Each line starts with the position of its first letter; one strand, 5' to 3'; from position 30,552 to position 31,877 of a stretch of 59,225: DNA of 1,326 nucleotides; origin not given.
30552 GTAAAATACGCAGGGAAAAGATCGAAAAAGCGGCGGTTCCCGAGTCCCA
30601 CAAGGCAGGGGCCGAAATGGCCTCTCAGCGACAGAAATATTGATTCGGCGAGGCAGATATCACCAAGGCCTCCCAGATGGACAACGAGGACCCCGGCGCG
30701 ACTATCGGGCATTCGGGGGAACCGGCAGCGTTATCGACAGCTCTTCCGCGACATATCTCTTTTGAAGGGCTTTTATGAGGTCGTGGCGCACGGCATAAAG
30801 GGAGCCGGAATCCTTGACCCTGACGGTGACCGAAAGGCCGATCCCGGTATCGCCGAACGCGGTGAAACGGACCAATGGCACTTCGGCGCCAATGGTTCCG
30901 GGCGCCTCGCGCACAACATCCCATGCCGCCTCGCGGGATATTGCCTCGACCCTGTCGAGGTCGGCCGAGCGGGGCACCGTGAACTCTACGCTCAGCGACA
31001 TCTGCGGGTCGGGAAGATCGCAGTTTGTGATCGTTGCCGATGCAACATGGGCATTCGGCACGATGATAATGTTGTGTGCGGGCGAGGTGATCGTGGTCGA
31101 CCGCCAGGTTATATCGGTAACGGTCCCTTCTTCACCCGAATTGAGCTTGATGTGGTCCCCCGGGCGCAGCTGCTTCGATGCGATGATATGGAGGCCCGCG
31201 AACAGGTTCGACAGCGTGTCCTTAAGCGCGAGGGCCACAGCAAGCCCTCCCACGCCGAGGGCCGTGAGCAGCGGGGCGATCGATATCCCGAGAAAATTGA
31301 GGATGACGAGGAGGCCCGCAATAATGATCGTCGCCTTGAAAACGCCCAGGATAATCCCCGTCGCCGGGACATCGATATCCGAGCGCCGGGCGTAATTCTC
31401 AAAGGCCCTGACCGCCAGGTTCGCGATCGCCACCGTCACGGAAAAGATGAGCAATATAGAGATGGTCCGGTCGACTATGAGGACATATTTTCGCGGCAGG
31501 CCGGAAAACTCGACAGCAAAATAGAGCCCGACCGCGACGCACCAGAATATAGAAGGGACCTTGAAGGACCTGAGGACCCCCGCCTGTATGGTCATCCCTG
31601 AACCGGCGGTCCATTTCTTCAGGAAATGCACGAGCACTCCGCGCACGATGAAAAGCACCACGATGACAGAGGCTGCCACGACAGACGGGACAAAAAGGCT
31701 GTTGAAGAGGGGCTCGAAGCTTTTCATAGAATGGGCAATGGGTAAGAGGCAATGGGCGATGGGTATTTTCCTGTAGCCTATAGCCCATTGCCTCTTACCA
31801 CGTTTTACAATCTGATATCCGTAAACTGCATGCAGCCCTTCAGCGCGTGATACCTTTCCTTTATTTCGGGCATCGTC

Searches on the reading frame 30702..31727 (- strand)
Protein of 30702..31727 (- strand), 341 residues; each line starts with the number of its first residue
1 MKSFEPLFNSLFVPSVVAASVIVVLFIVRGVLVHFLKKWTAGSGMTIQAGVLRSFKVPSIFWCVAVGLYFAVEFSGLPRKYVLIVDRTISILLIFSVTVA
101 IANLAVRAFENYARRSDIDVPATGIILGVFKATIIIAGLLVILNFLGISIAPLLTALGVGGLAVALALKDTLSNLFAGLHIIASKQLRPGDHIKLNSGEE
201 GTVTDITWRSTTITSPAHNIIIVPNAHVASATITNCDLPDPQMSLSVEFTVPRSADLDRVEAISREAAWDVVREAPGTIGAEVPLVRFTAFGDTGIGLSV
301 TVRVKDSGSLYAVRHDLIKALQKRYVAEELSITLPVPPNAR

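Call 36: find_encoding_contigs(protein=window:30702-31727:-, flank=10000, max_places=4)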
Protein window:30702-31727:- (341 aa): 20 contigs read that carry it; 4 places shown.
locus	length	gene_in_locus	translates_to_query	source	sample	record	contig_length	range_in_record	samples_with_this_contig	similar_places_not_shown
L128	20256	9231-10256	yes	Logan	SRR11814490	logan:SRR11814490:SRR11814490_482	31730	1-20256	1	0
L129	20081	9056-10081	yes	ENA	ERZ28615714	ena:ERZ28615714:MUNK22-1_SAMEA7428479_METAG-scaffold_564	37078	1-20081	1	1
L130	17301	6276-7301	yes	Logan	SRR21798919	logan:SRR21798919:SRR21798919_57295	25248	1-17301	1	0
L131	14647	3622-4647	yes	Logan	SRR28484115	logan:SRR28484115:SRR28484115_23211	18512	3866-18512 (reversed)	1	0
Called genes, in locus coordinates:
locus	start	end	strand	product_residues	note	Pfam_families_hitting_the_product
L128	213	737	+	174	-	PF02482:Ribosomal_S30AE, PF16321:Ribosom_S30AE_C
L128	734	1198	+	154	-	PF00359:PTS_EIIA_2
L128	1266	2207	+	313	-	PF02603:Hpr_kinase_N, PF07475:Hpr_kinase_C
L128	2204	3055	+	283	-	PF03668:RapZ-like_N, PF22740:PapZ_C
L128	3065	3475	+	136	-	PF03610:EIIA-man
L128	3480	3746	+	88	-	PF00381:PTS-HPr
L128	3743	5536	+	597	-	PF05524:PEP-utilisers_N, PF00391:PEP-utilizers, PF02896:PEP-utilizers_C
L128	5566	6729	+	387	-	PF00438:S-AdoMet_synt_N, PF02772:S-AdoMet_synt_M, PF02773:S-AdoMet_synt_C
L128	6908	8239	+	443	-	PF05221:AdoHcyase, PF02826:2-Hacid_dh_C, PF00670:AdoHcyase_NAD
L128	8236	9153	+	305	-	PF00294:PfkB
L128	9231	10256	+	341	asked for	PF21088:MS_channel_1st (weak), PF00924:MS_channel_2nd, PF21082:MS_channel_3rd (faint)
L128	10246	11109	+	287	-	PF01075:Glyco_transf_9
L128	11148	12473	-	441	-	PF01435:Peptidase_M48, PF13432:TPR_16 (faint), PF00515:TPR_1 (faint), PF07719:TPR_2 (faint), PF13174:TPR_6 (faint)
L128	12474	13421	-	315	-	PF00768:Peptidase_S11, PF13354:Beta-lactamase2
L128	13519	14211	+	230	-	PF00392:GntR, PF07729:FCD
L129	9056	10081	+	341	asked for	PF21088:MS_channel_1st (weak), PF00924:MS_channel_2nd, PF21082:MS_channel_3rd (faint)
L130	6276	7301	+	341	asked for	PF21088:MS_channel_1st (weak), PF00924:MS_channel_2nd, PF21082:MS_channel_3rd (faint)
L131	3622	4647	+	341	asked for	PF21088:MS_channel_1st (weak), PF00924:MS_channel_2nd, PF21082:MS_channel_3rd (faint)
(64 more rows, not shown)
